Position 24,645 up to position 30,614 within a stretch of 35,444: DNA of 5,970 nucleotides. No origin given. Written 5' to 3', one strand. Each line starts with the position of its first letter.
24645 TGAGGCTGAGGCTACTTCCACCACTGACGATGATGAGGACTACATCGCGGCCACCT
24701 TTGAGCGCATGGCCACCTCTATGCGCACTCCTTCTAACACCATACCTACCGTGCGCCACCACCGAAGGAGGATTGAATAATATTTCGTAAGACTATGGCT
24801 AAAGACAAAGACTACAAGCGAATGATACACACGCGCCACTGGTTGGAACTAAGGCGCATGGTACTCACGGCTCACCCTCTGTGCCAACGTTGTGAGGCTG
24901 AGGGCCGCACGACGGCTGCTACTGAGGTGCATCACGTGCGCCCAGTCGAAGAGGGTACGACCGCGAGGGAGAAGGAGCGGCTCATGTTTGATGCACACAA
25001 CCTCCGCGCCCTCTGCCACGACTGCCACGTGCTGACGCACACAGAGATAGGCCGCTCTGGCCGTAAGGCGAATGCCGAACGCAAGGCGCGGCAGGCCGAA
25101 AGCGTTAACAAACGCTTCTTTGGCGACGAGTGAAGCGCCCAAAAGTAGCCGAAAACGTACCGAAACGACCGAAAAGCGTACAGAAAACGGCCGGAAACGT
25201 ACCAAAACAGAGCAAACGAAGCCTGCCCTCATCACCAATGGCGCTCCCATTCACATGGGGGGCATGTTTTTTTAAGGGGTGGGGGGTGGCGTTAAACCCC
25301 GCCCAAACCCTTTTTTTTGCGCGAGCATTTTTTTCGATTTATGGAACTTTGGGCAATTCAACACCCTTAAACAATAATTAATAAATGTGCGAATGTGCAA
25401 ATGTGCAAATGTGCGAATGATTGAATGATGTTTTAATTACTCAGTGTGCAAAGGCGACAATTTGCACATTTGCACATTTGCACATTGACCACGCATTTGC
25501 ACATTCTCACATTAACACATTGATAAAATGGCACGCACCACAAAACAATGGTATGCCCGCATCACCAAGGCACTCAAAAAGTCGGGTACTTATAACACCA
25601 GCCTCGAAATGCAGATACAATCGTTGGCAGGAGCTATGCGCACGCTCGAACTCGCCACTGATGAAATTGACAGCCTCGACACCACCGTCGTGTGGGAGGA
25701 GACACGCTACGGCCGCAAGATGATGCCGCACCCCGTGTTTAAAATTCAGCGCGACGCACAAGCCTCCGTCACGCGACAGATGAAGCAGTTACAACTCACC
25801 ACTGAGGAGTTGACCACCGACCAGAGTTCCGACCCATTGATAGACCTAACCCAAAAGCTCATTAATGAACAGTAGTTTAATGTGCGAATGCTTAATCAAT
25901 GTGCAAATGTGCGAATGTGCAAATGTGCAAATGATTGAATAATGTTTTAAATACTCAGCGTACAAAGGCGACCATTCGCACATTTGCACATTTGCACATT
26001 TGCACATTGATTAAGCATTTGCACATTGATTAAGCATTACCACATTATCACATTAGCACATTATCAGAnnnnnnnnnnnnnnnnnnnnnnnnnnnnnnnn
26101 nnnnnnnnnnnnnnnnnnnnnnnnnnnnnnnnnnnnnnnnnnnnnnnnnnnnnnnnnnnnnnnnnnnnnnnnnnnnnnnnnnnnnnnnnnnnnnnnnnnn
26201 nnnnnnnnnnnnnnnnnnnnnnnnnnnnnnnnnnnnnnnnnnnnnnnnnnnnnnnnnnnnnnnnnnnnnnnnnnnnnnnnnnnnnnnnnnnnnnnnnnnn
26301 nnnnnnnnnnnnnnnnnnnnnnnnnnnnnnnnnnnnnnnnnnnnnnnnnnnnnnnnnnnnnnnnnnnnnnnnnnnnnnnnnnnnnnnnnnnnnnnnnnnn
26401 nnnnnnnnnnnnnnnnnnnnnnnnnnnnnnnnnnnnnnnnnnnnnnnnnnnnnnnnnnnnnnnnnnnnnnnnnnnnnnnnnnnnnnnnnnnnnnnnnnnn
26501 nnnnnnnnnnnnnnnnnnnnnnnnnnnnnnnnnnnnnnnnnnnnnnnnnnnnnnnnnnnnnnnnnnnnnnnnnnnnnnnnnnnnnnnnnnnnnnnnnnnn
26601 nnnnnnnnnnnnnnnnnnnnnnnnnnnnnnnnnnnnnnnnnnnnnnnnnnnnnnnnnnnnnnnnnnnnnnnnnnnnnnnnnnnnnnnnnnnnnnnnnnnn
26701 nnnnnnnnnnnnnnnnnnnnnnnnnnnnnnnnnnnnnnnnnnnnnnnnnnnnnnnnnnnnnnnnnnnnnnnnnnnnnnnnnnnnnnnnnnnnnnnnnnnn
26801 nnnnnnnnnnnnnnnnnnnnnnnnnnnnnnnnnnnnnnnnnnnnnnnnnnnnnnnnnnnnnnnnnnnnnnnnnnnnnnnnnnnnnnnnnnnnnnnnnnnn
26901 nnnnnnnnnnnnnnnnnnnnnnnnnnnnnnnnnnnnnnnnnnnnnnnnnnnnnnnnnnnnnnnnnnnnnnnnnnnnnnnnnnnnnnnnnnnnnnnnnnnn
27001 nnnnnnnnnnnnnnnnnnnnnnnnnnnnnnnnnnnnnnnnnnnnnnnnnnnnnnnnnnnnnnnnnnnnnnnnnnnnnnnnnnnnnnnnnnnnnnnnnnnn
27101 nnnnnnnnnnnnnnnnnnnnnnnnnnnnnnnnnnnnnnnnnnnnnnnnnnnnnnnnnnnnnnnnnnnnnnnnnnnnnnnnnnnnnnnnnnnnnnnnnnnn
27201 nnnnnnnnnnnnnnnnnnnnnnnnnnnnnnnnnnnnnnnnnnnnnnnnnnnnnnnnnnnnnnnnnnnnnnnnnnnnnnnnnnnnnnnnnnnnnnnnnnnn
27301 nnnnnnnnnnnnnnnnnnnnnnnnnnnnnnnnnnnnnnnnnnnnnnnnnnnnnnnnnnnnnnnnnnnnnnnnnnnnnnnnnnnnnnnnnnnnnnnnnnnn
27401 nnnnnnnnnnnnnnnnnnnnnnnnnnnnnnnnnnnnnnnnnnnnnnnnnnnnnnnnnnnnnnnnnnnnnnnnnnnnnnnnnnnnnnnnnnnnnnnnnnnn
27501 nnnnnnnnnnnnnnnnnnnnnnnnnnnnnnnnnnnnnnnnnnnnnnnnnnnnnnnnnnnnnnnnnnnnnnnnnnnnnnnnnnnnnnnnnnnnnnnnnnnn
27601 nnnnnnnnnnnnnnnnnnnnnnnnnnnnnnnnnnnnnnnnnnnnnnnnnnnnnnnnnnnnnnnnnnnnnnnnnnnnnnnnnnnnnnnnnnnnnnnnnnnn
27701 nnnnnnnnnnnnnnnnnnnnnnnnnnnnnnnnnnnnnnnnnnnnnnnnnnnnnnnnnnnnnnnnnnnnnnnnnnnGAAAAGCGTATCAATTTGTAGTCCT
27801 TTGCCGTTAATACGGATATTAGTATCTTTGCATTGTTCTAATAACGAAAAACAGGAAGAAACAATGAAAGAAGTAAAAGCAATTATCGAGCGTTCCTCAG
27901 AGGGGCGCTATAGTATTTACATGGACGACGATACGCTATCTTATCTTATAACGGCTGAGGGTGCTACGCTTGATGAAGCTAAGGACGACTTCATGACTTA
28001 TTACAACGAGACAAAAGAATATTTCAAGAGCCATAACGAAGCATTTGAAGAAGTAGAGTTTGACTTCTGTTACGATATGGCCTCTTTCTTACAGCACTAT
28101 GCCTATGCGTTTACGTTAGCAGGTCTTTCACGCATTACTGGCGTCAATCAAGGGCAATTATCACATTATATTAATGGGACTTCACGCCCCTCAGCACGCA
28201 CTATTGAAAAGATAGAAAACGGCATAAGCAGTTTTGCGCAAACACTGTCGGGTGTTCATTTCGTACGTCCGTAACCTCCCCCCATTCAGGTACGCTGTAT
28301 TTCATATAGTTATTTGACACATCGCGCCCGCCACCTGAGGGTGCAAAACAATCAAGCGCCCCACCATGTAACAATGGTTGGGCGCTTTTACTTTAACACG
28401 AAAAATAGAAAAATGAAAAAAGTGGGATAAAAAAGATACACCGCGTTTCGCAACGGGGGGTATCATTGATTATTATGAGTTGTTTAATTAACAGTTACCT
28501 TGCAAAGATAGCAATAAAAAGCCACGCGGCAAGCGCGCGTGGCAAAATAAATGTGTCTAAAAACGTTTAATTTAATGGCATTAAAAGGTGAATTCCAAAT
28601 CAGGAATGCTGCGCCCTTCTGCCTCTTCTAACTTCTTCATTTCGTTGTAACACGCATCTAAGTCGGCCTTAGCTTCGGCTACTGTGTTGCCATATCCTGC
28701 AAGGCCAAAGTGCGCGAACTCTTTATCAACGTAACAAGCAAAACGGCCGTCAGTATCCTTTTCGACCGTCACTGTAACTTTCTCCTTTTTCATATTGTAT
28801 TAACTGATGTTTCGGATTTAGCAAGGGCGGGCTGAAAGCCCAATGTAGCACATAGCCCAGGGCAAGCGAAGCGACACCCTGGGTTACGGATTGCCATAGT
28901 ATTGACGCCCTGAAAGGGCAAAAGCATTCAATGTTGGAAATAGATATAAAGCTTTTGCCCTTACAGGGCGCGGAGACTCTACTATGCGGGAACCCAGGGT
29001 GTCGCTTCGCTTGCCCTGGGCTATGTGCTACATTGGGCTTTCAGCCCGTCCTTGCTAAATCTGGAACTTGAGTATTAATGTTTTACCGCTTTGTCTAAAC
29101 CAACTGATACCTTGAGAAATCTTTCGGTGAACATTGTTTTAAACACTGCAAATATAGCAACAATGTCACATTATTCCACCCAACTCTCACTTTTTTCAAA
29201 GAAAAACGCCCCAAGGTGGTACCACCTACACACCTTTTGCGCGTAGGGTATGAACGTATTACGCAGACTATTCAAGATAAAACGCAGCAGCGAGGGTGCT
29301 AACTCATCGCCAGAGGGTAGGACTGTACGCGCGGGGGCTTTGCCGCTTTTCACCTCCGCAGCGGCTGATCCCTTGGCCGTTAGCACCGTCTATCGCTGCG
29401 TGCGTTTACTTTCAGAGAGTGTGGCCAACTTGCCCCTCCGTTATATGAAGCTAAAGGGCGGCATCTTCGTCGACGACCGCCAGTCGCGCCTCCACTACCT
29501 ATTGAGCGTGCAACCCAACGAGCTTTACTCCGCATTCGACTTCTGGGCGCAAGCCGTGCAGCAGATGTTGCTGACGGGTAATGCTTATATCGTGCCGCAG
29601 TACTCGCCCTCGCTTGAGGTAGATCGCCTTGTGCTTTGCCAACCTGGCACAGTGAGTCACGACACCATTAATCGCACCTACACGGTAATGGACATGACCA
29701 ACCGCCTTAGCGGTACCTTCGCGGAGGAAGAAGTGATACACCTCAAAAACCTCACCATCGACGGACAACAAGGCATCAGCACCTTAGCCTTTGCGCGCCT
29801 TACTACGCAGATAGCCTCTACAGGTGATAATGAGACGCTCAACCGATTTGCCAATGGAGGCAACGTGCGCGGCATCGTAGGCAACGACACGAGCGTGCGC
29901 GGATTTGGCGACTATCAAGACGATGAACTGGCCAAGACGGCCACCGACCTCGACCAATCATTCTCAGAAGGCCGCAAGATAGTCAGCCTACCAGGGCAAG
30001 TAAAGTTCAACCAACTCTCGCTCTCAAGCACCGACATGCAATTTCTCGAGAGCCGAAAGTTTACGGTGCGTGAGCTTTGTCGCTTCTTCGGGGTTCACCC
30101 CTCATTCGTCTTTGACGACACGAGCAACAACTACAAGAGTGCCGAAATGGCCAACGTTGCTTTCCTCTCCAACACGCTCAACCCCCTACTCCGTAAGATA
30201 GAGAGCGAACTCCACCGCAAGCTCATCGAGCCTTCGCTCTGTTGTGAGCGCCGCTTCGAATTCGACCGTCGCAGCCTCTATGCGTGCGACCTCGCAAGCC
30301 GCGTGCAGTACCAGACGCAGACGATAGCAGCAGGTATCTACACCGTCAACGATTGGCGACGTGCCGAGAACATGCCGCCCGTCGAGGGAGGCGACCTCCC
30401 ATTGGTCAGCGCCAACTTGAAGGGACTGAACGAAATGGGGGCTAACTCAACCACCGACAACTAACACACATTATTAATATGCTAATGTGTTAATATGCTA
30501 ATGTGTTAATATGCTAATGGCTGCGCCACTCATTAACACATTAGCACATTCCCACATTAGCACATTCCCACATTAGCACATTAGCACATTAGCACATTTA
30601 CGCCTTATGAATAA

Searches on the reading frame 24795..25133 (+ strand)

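Call 52: search_protein_families(library=phrogs, proteins=[window:24795-25133:+], max_evalue=0.001)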
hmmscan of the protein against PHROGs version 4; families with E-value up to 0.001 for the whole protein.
window:24795-25133:+ (112 aa): 14 families
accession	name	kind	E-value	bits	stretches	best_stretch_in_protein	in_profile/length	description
phrog_144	-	DNA, RNA and nucleotide metabolism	4.1e-19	69.9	1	4-104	60-156/175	HNH endonuclease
phrog_2323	-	DNA, RNA and nucleotide metabolism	2.7e-18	67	1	3-95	11-97/113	HNH endonuclease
phrog_5956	-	DNA, RNA and nucleotide metabolism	5.4e-18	66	1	10-105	41-129/138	HNH endonuclease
phrog_589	-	DNA, RNA and nucleotide metabolism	6.8e-17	62.8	1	3-104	66-161/179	HNH endonuclease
phrog_119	-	DNA, RNA and nucleotide metabolism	1.4e-15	58.1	1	2-98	177-271/443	HNH endonuclease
phrog_4581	-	head and packaging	5.2e-10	40.3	1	3-84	40-111/395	terminase small subunit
phrog_333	-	DNA, RNA and nucleotide metabolism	1.8e-07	32.4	1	9-102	14-99/138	HNH endonuclease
phrog_3106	-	DNA, RNA and nucleotide metabolism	3.5e-07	31.2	1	26-103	160-242/252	HNH endonuclease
phrog_338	-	DNA, RNA and nucleotide metabolism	1.1e-06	29.3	1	2-79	180-257/340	HNH endonuclease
phrog_6050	-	DNA, RNA and nucleotide metabolism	2.3e-06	27.7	1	21-80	305-356/402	HNH endonuclease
phrog_1271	-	DNA, RNA and nucleotide metabolism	4e-06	27.4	1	12-97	253-330/361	HNH endonuclease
phrog_5200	-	DNA, RNA and nucleotide metabolism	3e-05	25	1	5-106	17-107/154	HNH endonuclease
phrog_740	-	DNA, RNA and nucleotide metabolism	0.00042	20.4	1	14-82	24-85/332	HNH endonuclease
phrog_8048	-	DNA, RNA and nucleotide metabolism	0.00046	20.5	1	26-91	175-237/273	HNH endonuclease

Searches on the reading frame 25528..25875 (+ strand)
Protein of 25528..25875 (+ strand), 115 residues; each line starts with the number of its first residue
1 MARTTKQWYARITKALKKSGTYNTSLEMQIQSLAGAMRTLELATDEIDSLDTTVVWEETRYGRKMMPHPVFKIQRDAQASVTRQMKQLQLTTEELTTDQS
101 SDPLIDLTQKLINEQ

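Call 51: search_protein_families(library=phrogs, proteins=[window:25528-25875:+], max_evalue=0.001)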
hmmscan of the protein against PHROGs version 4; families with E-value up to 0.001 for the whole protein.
window:25528-25875:+ (115 aa): 1 family
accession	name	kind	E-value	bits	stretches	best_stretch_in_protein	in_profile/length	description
phrog_361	-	head and packaging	1.7e-08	35.7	1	4-99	6-103/129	terminase small subunit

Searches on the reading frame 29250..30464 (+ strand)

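Call 8: search_protein_families(library=phrogs, proteins=[window:29250-30464:+], max_evalue=0.001)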
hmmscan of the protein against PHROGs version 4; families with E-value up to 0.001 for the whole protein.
window:29250-30464:+ (404 aa): 6 families
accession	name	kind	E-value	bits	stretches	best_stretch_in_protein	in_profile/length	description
phrog_12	-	head and packaging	1e-86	293.4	1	1-399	48-439/646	portal protein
phrog_2662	-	head and packaging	9.4e-45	154.4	1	44-386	67-421/717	portal protein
phrog_5929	-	head and packaging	2e-33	116.6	1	220-397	25-206/228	portal protein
phrog_11323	-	unknown function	2.1e-14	54.8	1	298-399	13-115/130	-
phrog_2271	-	head and packaging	7.5e-11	41.5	1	38-383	43-391/859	portal protein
phrog_21454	-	unknown function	1.3e-09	38.7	1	241-382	29-167/320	-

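Call 9: search_protein_families(library=pfam, proteins=[window:29250-30464:+], max_evalue=0.001)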
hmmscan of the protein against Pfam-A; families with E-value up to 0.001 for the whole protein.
window:29250-30464:+ (404 aa): 1 family
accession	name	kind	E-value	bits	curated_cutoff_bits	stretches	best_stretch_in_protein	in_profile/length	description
PF04860.17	Phage_portal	-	1.4e-75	254.9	39.1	1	45-374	1-321/321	Phage portal protein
